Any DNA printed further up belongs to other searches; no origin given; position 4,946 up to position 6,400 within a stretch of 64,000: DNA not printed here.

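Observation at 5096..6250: Single-polypeptide fusion of a SAM-dependent methyltransferase and a NUDIX hydrolase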

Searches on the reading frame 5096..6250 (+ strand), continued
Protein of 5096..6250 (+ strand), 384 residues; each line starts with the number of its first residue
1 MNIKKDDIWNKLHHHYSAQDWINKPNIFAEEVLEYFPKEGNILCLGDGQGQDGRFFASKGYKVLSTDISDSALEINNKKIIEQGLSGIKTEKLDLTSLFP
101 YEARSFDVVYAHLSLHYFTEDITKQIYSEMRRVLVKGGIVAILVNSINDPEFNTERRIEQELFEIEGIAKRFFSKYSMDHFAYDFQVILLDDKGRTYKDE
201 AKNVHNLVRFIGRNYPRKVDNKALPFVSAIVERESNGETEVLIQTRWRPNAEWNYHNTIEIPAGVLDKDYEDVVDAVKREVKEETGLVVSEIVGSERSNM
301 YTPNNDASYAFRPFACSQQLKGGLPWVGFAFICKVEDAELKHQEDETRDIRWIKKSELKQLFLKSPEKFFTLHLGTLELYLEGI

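Call 6: find_homologous_proteins(query=window:5096-6247:+)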
Query window:5096-6247:+ (384 aa): 252 proteins with E <= 0.001 among 2332 candidates; the best 120 are listed.
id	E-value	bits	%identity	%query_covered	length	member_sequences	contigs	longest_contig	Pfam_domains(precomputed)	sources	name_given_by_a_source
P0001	6.1e-258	873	99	100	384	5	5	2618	PF13847.13,PF03848.21,PF13649.13,PF00293.35,PF01209.25,PF08241.19,PF08242.19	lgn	-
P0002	8.9e-216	734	82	99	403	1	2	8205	PF13847.13,PF03848.21,PF13649.13,PF00293.35,PF01209.25,PF08241.19,PF08242.19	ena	-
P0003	2.3e-210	717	81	99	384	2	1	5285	PF13847.13,PF03848.21,PF13649.13,PF06080.19,PF00293.35,PF01739.25,PF01209.25,PF08241.19,PF08242.19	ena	-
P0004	1.3e-207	708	79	99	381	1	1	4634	PF13847.13,PF03848.21,PF13649.13,PF00293.35,PF01209.25,PF08241.19,PF08242.19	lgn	-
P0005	8.8e-199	678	78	97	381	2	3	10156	PF13847.13,PF03848.21,PF13649.13,PF00293.35,PF01739.25,PF01209.25,PF08241.19,PF08242.19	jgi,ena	-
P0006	9.6e-199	678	76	99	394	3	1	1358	PF13847.13,PF03848.21,PF13649.13,PF00293.35,PF01209.25,PF08241.19,PF08242.19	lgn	-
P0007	1.3e-195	668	74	99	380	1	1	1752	PF13847.13,PF03848.21,PF13649.13,PF00293.35,PF01209.25,PF08241.19,PF08242.19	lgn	-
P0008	6.8e-194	662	74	98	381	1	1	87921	PF13847.13,PF03848.21,PF13649.13,PF00293.35,PF01739.25,PF01209.25,PF08241.19,PF08242.19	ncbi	-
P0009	1.3e-193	661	74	99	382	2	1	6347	PF13847.13,PF03848.21,PF13649.13,PF00293.35,PF01209.25,PF08241.19,PF08242.19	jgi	-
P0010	1.5e-192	658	75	97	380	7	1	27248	PF13847.13,PF03848.21,PF13649.13,PF06080.19,PF00293.35,PF01739.25,PF01209.25,PF08241.19,PF08242.19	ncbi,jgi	jgi:SAM-dependent methyltransferase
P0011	7.2e-192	656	74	98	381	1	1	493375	PF13847.13,PF03848.21,PF13649.13,PF00293.35,PF01209.25,PF08241.19,PF08242.19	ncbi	-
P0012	3.4e-189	647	74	98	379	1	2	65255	PF13847.13,PF03848.21,PF13649.13,PF00293.35,PF01739.25,PF01209.25,PF08241.19,PF08242.19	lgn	-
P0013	2.6e-188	644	72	98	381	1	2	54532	PF13847.13,PF03848.21,PF13649.13,PF00293.35,PF01209.25,PF08241.19,PF08242.19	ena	-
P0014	5.2e-188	643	73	99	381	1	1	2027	PF13847.13,PF13489.13,PF03848.21,PF13649.13,PF05148.22,PF00293.35,PF01209.25,PF08241.19,PF08242.19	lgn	-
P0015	7.0e-187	639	73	98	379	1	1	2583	PF13847.13,PF03848.21,PF05175.21,PF13649.13,PF00293.35,PF01739.25,PF01209.25,PF08241.19,PF08242.19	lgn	-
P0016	1.5e-183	628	69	100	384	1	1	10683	PF13847.13,PF03848.21,PF05175.21,PF13649.13,PF00293.35,PF01209.25,PF08241.19,PF08242.19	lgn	-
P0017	1.3e-181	622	70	98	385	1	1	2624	PF13847.13,PF13649.13,PF05148.22,PF06080.19,PF00293.35,PF01739.25,PF01209.25,PF08241.19,PF08242.19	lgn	-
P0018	3.3e-177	607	69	98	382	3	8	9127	PF13847.13,PF13649.13,PF00293.35,PF08241.19,PF08242.19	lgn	-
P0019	1.7e-175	602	69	97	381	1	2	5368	PF13847.13,PF13489.13,PF03848.21,PF05175.21,PF13649.13,PF00293.35,PF01209.25,PF08241.19,PF08242.19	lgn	-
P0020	8.9e-175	599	67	98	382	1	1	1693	PF13847.13,PF03848.21,PF05175.21,PF13649.13,PF00293.35,PF01209.25,PF08241.19,PF08242.19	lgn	-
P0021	7.2e-173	593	69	98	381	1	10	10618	PF13847.13,PF13489.13,PF03848.21,PF05175.21,PF13649.13,PF06080.19,PF00293.35,PF01209.25,PF08241.19,PF08242.19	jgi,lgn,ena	jgi:SAM-dependent methyltransferase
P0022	1.3e-167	576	67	97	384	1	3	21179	PF13847.13,PF03848.21,PF13649.13,PF00293.35,PF01209.25,PF08241.19,PF08242.19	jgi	jgi:SAM-dependent methyltransferase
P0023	2.8e-166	571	64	99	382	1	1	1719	PF13847.13,PF13489.13,PF03848.21,PF05175.21,PF13649.13,PF05148.22,PF00293.35,PF01739.25,PF01209.25,PF08241.19,PF08242.19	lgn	-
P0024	2.7e-162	558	64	98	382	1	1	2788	PF13847.13,PF03848.21,PF13649.13,PF00293.35,PF01209.25,PF08241.19,PF08242.19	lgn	-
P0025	2.7e-156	539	62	99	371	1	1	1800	PF13847.13,PF13649.13,PF00293.35,PF08241.19,PF08242.19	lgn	-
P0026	4.1e-156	538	62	99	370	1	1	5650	PF13847.13,PF13649.13,PF00293.35,PF08241.19,PF08242.19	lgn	-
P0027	3.6e-150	518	62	97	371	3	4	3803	PF13649.13,PF00293.35,PF08241.19,PF08242.19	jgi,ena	jgi:8-oxo-dGTP pyrophosphatase MutT (NUDIX family)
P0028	3.9e-126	439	51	98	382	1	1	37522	PF13847.13,PF13489.13,PF03848.21,PF05175.21,PF13649.13,PF06080.19,PF00293.35,PF01739.25,PF01209.25,PF08241.19,PF08242.19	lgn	-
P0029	1.5e-125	437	51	98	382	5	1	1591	PF13847.13,PF03848.21,PF05175.21,PF13649.13,PF00293.35,PF01209.25,PF08241.19,PF08242.19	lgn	-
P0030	1.5e-125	437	51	99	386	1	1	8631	PF13847.13,PF13489.13,PF03848.21,PF05175.21,PF13649.13,PF06080.19,PF00293.35,PF01739.25,PF01209.25,PF08241.19,PF08242.19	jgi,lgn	jgi:ubiquinone/menaquinone biosynthesis C-methylase UbiE/ADP-ribose pyrophosphatase YjhB (NUDIX fami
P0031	9.9e-125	435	53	98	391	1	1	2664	PF13847.13,PF13489.13,PF03848.21,PF13649.13,PF00293.35,PF01739.25,PF01209.25,PF08241.19,PF08242.19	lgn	-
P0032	1.1e-124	435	52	98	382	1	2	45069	PF13847.13,PF13489.13,PF03848.21,PF05175.21,PF13649.13,PF06080.19,PF00293.35,PF01209.25,PF08241.19,PF08242.19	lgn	-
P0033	1.5e-124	434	51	98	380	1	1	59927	PF13847.13,PF13489.13,PF03848.21,PF05175.21,PF13649.13,PF00293.35,PF01209.25,PF08241.19,PF08242.19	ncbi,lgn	-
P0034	3.5e-124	433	51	98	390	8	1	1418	PF13847.13,PF13489.13,PF03848.21,PF13649.13,PF22327.3,PF00293.35,PF01739.25,PF01209.25,PF08241.19,PF08242.19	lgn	-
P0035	4.1e-124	433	53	98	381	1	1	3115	PF13847.13,PF13489.13,PF03848.21,PF13649.13,PF00293.35,PF01209.25,PF08241.19,PF08242.19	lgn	-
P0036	1.8e-123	431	50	98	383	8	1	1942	PF13847.13,PF13489.13,PF03848.21,PF05175.21,PF13649.13,PF00293.35,PF01209.25,PF08241.19,PF08242.19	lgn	-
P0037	2.5e-123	430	51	98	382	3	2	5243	PF13847.13,PF13489.13,PF03848.21,PF05175.21,PF13649.13,PF00293.35,PF08241.19,PF08242.19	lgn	-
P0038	3.7e-123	430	50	98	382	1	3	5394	PF13847.13,PF13489.13,PF03848.21,PF05175.21,PF13649.13,PF00293.35,PF01209.25,PF08241.19,PF08242.19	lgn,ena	-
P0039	3.7e-123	430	50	98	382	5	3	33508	PF13847.13,PF13489.13,PF03848.21,PF05175.21,PF13649.13,PF00293.35,PF01209.25,PF08241.19,PF08242.19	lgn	-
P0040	8.0e-123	428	51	98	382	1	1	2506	PF13847.13,PF13489.13,PF03848.21,PF13649.13,PF00293.35,PF01209.25,PF08241.19,PF08242.19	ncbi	-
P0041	1.8e-122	427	50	99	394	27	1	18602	PF13847.13,PF13489.13,PF03848.21,PF05175.21,PF13649.13,PF00293.35,PF01209.25,PF08241.19,PF08242.19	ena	-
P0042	2.7e-122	427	50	98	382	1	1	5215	PF13847.13,PF13489.13,PF03848.21,PF05175.21,PF13649.13,PF00293.35,PF01209.25,PF08241.19,PF08242.19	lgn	-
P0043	4.3e-122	426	51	98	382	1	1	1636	PF13847.13,PF13489.13,PF03848.21,PF05175.21,PF13649.13,PF00293.35,PF01739.25,PF01209.25,PF08241.19,PF08242.19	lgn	-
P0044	1.0e-121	425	50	98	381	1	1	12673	PF13847.13,PF13489.13,PF03848.21,PF05175.21,PF13649.13,PF05148.22,PF00293.35,PF01209.25,PF08241.19,PF08242.19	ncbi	-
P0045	1.6e-121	424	51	98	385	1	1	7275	PF13847.13,PF13489.13,PF03848.21,PF13649.13,PF00293.35,PF08241.19,PF08242.19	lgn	-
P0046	3.1e-121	423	50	98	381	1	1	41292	PF13847.13,PF13489.13,PF03848.21,PF05175.21,PF13649.13,PF00293.35,PF01209.25,PF08241.19,PF08242.19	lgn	-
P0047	3.3e-121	423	50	98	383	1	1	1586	PF13847.13,PF13489.13,PF03848.21,PF05175.21,PF13649.13,PF00293.35,PF01739.25,PF01209.25,PF08241.19,PF08242.19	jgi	jgi:ubiquinone/menaquinone biosynthesis C-methylase UbiE/8-oxo-dGTP pyrophosphatase MutT (NUDIX fami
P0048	1.4e-120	421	50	98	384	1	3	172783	PF13847.13,PF13489.13,PF03848.21,PF05175.21,PF13649.13,PF00293.35,PF01739.25,PF01209.25,PF08241.19,PF08242.19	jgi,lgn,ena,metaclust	metaclust:\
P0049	2.5e-120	420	51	98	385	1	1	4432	PF13847.13,PF13489.13,PF03848.21,PF05175.21,PF13649.13,PF00293.35,PF01209.25,PF08241.19,PF08242.19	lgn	-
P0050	3.5e-120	420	51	98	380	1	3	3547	PF13847.13,PF13489.13,PF03848.21,PF05175.21,PF13649.13,PF00293.35,PF01209.25,PF08241.19,PF08242.19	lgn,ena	-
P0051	5.9e-120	419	51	98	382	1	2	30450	PF13847.13,PF13489.13,PF03848.21,PF05175.21,PF13649.13,PF00293.35,PF01209.25,PF08241.19,PF08242.19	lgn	-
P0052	6.8e-120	419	49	99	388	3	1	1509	PF13847.13,PF13489.13,PF03848.21,PF13649.13,PF06080.19,PF00293.35,PF01739.25,PF01209.25,PF08241.19,PF08242.19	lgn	-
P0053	1.4e-119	418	51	98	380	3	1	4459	PF13847.13,PF03848.21,PF13649.13,PF00293.35,PF08241.19,PF08242.19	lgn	-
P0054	6.1e-119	416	51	98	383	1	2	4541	PF13847.13,PF13489.13,PF03848.21,PF13649.13,PF00293.35,PF01209.25,PF08241.19,PF08242.19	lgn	-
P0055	7.0e-119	415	49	98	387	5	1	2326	PF13847.13,PF13489.13,PF03848.21,PF05175.21,PF13649.13,PF06080.19,PF00293.35,PF01209.25,PF08241.19,PF08242.19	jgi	-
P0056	8.2e-119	415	49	99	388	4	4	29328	PF13847.13,PF13489.13,PF03848.21,PF05175.21,PF13649.13,PF00293.35,PF01209.25,PF08241.19,PF08242.19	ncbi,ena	-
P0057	1.1e-118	415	49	97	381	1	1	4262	PF13847.13,PF13489.13,PF03848.21,PF05175.21,PF13649.13,PF00293.35,PF01209.25,PF08241.19,PF08242.19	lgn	-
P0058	1.6e-118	414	51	99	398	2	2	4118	PF13847.13,PF13489.13,PF03848.21,PF05175.21,PF13649.13,PF06080.19,PF00293.35,PF01739.25,PF01209.25,PF08241.19,PF08242.19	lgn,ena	-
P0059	2.1e-118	414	51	98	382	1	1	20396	PF13847.13,PF13489.13,PF03848.21,PF13649.13,PF06080.19,PF00293.35,PF01739.25,PF01209.25,PF08241.19,PF08242.19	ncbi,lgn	-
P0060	5.7e-118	412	49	99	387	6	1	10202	PF13847.13,PF13489.13,PF03848.21,PF13649.13,PF00293.35,PF01209.25,PF08241.19,PF08242.19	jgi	-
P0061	9.0e-118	412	48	98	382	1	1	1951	PF13847.13,PF13489.13,PF03848.21,PF13649.13,PF00293.35,PF01209.25,PF08241.19,PF08242.19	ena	-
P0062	9.5e-118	412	49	98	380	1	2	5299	PF13847.13,PF13489.13,PF03848.21,PF05175.21,PF13649.13,PF00293.35,PF01209.25,PF08241.19,PF08242.19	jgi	jgi:ubiquinone/menaquinone biosynthesis C-methylase UbiE/8-oxo-dGTP pyrophosphatase MutT (NUDIX fami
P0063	1.6e-117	411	50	98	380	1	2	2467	PF13847.13,PF13489.13,PF03848.21,PF05175.21,PF13649.13,PF00293.35,PF01209.25,PF08241.19,PF08242.19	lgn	-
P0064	1.8e-117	411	49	99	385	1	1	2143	PF13847.13,PF13489.13,PF03848.21,PF05175.21,PF13649.13,PF00293.35,PF01209.25,PF08241.19,PF08242.19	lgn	-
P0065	2.0e-117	411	48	98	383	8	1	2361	PF13847.13,PF13489.13,PF03848.21,PF05175.21,PF13649.13,PF00293.35,PF01209.25,PF08241.19,PF08242.19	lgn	-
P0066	2.7e-117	410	50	97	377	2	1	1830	PF13847.13,PF13489.13,PF03848.21,PF13649.13,PF20922.4,PF00293.35,PF08241.19,PF08242.19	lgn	-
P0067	4.3e-117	410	47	98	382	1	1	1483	PF13847.13,PF13489.13,PF03848.21,PF05175.21,PF13649.13,PF00293.35,PF01209.25,PF08241.19,PF08242.19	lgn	-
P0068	4.5e-117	410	51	97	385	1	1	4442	PF13847.13,PF13489.13,PF03848.21,PF13649.13,PF01209.25,PF08241.19,PF08242.19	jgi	jgi:SAM-dependent methyltransferase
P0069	6.9e-117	409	48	97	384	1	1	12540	PF13847.13,PF13489.13,PF03848.21,PF05175.21,PF13649.13,PF00293.35,PF01209.25,PF08241.19,PF08242.19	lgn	-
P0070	8.3e-117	409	48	98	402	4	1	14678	PF13847.13,PF13489.13,PF03848.21,PF05175.21,PF13649.13,PF00293.35,PF01209.25,PF08241.19,PF08242.19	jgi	-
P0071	9.0e-117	409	49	98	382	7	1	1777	PF13847.13,PF13489.13,PF03848.21,PF05175.21,PF13649.13,PF00293.35,PF01209.25,PF08241.19,PF08242.19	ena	-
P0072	9.4e-117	408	50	98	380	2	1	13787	PF13847.13,PF13489.13,PF03848.21,PF05175.21,PF13649.13,PF00293.35,PF01209.25,PF08241.19,PF08242.19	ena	-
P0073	1.2e-116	408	50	98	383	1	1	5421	PF13847.13,PF13489.13,PF03848.21,PF13649.13,PF00293.35,PF08241.19,PF08242.19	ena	-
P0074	2.0e-116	407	48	98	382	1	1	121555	PF13847.13,PF13489.13,PF03848.21,PF05175.21,PF13649.13,PF00293.35,PF01739.25,PF01209.25,PF08241.19,PF08242.19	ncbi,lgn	-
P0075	5.2e-116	406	49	98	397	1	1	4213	PF13847.13,PF03848.21,PF13649.13,PF00293.35,PF08241.19,PF08242.19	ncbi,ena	-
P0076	1.0e-115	405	47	98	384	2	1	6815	PF13847.13,PF13489.13,PF03848.21,PF05175.21,PF13649.13,PF00293.35,PF01739.25,PF01209.25,PF08241.19,PF08242.19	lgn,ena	-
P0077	1.2e-115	405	48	98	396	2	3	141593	PF13847.13,PF13489.13,PF03848.21,PF13649.13,PF00293.35,PF01209.25,PF08241.19,PF08242.19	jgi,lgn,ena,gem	-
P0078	1.4e-115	405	50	97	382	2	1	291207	PF13847.13,PF13489.13,PF03848.21,PF13649.13,PF00293.35,PF01209.25,PF08241.19,PF08242.19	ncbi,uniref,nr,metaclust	ncbi:methyltransferase domain-containing protein [Criblamydia sequanensis]|uniref:Nudix hydrolase n=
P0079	1.7e-115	404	50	97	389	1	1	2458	PF13847.13,PF13489.13,PF03848.21,PF13649.13,PF00293.35,PF01209.25,PF08241.19,PF08242.19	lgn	-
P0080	1.8e-115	404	49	98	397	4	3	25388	PF13847.13,PF13489.13,PF03848.21,PF13649.13,PF00293.35,PF01209.25,PF08241.19,PF08242.19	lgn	-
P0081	2.4e-115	404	47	99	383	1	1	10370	PF13847.13,PF13489.13,PF03848.21,PF05175.21,PF13649.13,PF06080.19,PF00293.35,PF01209.25,PF08241.19,PF08242.19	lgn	-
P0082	4.5e-115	403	49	97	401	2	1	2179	PF13847.13,PF13489.13,PF03848.21,PF05175.21,PF13649.13,PF00293.35,PF01209.25,PF08241.19,PF08242.19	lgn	-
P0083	5.2e-115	403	47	98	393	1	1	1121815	PF13847.13,PF13489.13,PF03848.21,PF13649.13,PF00293.35,PF01209.25,PF08241.19,PF08242.19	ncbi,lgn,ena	-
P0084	6.2e-115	402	49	98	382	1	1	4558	PF13847.13,PF13489.13,PF03848.21,PF13649.13,PF00293.35,PF01209.25,PF08241.19,PF08242.19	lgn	-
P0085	8.5e-115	402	46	99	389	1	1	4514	PF13847.13,PF13489.13,PF03848.21,PF05175.21,PF13649.13,PF00293.35,PF01209.25,PF08241.19,PF08242.19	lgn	-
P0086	1.1e-114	402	49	98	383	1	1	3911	PF13847.13,PF13489.13,PF03848.21,PF13649.13,PF00293.35,PF08241.19,PF08242.19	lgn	-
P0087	1.2e-114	402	50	97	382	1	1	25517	PF13847.13,PF13489.13,PF03848.21,PF13649.13,PF22327.3,PF00293.35,PF01209.25,PF08241.19,PF08242.19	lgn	-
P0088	1.3e-114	401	50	98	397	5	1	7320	PF13847.13,PF03848.21,PF13649.13,PF00293.35,PF08241.19,PF08242.19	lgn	-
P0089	1.6e-114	401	48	98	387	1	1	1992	PF13847.13,PF13489.13,PF03848.21,PF13649.13,PF00293.35,PF08241.19,PF08242.19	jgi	jgi:SAM-dependent methyltransferase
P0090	2.2e-114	401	49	98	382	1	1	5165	PF13847.13,PF13489.13,PF03848.21,PF05175.21,PF13649.13,PF05148.22,PF00293.35,PF01209.25,PF08241.19,PF08242.19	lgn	-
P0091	2.4e-114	401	50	98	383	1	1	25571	PF13847.13,PF03848.21,PF13649.13,PF00293.35,PF08241.19,PF08242.19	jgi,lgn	-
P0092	3.5e-114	400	49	98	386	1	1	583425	PF13847.13,PF13489.13,PF03848.21,PF13649.13,PF00293.35,PF01209.25,PF08241.19,PF08242.19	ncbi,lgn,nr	ncbi:MAG TPA: methyltransferase domain-containing protein [Candidatus Saccharimonadales bacterium]|n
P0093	4.2e-114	400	49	98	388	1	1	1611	PF13847.13,PF13489.13,PF03848.21,PF13649.13,PF06080.19,PF00293.35,PF01209.25,PF08241.19,PF08242.19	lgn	-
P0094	4.3e-114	400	47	98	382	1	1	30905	PF13847.13,PF13489.13,PF03848.21,PF13649.13,PF00293.35,PF08241.19,PF08242.19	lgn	-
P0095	4.8e-114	400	49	98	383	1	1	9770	PF13847.13,PF03848.21,PF13649.13,PF06080.19,PF00293.35,PF08241.19,PF08242.19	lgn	-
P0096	8.0e-114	399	48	98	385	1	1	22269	PF13847.13,PF13489.13,PF03848.21,PF05175.21,PF13649.13,PF00293.35,PF01739.25,PF01209.25,PF08241.19,PF08242.19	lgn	-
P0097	2.3e-113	397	48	98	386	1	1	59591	PF13847.13,PF13489.13,PF03848.21,PF13649.13,PF00293.35,PF01209.25,PF08241.19,PF08242.19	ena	-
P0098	2.5e-113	397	47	98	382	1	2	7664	PF13847.13,PF13489.13,PF03848.21,PF05175.21,PF13649.13,PF05148.22,PF00293.35,PF01209.25,PF08241.19,PF08242.19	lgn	-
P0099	2.9e-113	397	48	99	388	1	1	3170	PF13847.13,PF13489.13,PF03848.21,PF13649.13,PF01739.25,PF01209.25,PF08241.19,PF08242.19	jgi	jgi:SAM-dependent methyltransferase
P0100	4.4e-113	396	49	98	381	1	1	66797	PF13847.13,PF13489.13,PF13649.13,PF00293.35,PF08241.19,PF08242.19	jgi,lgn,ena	-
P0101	4.5e-113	396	47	98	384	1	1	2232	PF13847.13,PF13489.13,PF03848.21,PF13649.13,PF00293.35,PF01209.25,PF08241.19,PF08242.19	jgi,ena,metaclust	metaclust:\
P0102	4.8e-113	396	49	98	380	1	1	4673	PF13847.13,PF13489.13,PF03848.21,PF05175.21,PF13649.13,PF00293.35,PF01209.25,PF08241.19,PF08242.19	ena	-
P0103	6.3e-113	396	45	98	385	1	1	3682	PF13847.13,PF13489.13,PF03848.21,PF13649.13,PF00293.35,PF01209.25,PF08241.19,PF08242.19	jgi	jgi:SAM-dependent methyltransferase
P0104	6.7e-113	396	48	97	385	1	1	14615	PF13847.13,PF13489.13,PF03848.21,PF13649.13,PF00293.35,PF08241.19,PF08242.19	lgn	-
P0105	8.1e-113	396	47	99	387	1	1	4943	PF13847.13,PF13489.13,PF03848.21,PF13649.13,PF01739.25,PF01209.25,PF08241.19,PF08242.19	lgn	-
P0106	1.4e-112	395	49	98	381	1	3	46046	PF13847.13,PF13489.13,PF03848.21,PF13649.13,PF00293.35,PF01209.25,PF08241.19,PF08242.19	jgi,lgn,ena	-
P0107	1.5e-112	395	49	98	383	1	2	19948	PF13847.13,PF03848.21,PF13649.13,PF00293.35,PF08241.19,PF08242.19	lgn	-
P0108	2.1e-112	394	47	98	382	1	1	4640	PF13847.13,PF13489.13,PF03848.21,PF13649.13,PF00293.35,PF08241.19,PF08242.19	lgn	-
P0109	4.7e-112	393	47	99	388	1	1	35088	PF13847.13,PF13489.13,PF03848.21,PF13649.13,PF01209.25,PF08241.19,PF08242.19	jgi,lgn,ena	-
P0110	6.2e-112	393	47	98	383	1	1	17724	PF13847.13,PF13489.13,PF03848.21,PF13649.13,PF00293.35,PF01209.25,PF08241.19,PF08242.19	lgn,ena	-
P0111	7.8e-112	392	47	98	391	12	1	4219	PF13847.13,PF13489.13,PF03848.21,PF13649.13,PF00293.35,PF01209.25,PF08241.19,PF08242.19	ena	-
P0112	1.3e-111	392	48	97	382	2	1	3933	PF13847.13,PF13489.13,PF03848.21,PF05175.21,PF13649.13,PF00293.35,PF08241.19,PF08242.19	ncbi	-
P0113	1.4e-111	391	47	98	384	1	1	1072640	PF13847.13,PF13489.13,PF03848.21,PF05175.21,PF13649.13,PF00293.35,PF01209.25,PF08241.19,PF08242.19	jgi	jgi:SAM-dependent methyltransferase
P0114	1.4e-111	391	48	98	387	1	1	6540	PF13847.13,PF13489.13,PF03848.21,PF13649.13,PF01209.25,PF08241.19,PF08242.19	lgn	-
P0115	1.5e-111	391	47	98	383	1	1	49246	PF13847.13,PF13489.13,PF03848.21,PF13649.13,PF00293.35,PF01209.25,PF08241.19,PF08242.19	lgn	-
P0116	4.7e-111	390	47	99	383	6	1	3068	PF13847.13,PF13489.13,PF13649.13,PF00293.35,PF08241.19,PF08242.19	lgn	-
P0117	7.1e-111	389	47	98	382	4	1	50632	PF13847.13,PF13489.13,PF03848.21,PF13649.13,PF00293.35,PF01209.25,PF08241.19,PF08242.19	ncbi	-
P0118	9.7e-111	389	48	98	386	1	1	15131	PF13847.13,PF13489.13,PF03848.21,PF05175.21,PF13649.13,PF01209.25,PF08241.19,PF08242.19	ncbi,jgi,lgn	ncbi:MAG TPA: class I SAM-dependent methyltransferase [Candidatus Saccharimonadales bacterium]|jgi:S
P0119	2.3e-110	387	48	98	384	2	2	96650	PF13847.13,PF13489.13,PF03848.21,PF13649.13,PF00293.35,PF08241.19,PF08242.19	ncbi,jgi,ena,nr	ncbi:MAG TPA: methyltransferase domain-containing protein [Candidatus Saccharimonadales bacterium]|n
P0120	3.2e-110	387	47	99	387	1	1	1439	PF13847.13,PF13489.13,PF03848.21,PF05175.21,PF13649.13,PF06080.19,PF00293.35,PF01739.25,PF01209.25,PF08241.19,PF08242.19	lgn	-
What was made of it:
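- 5096..6250 (+): Complete ORF, 384 aa plus stop (TAA 6248-6250): methyltransferase-Nudix fusion protein. 252 homologous clusters, the best 120 all full-length with both domains (call 6).
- Checked: In this lineage the architecture is common: 252 clusters at 90% identity, and the best 120 are all full-length fusions (call 6).
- In call 6, several members (P0068, P0099, P0105, P0109, P0114, P0118) have no NUDIX Pfam hit listed.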
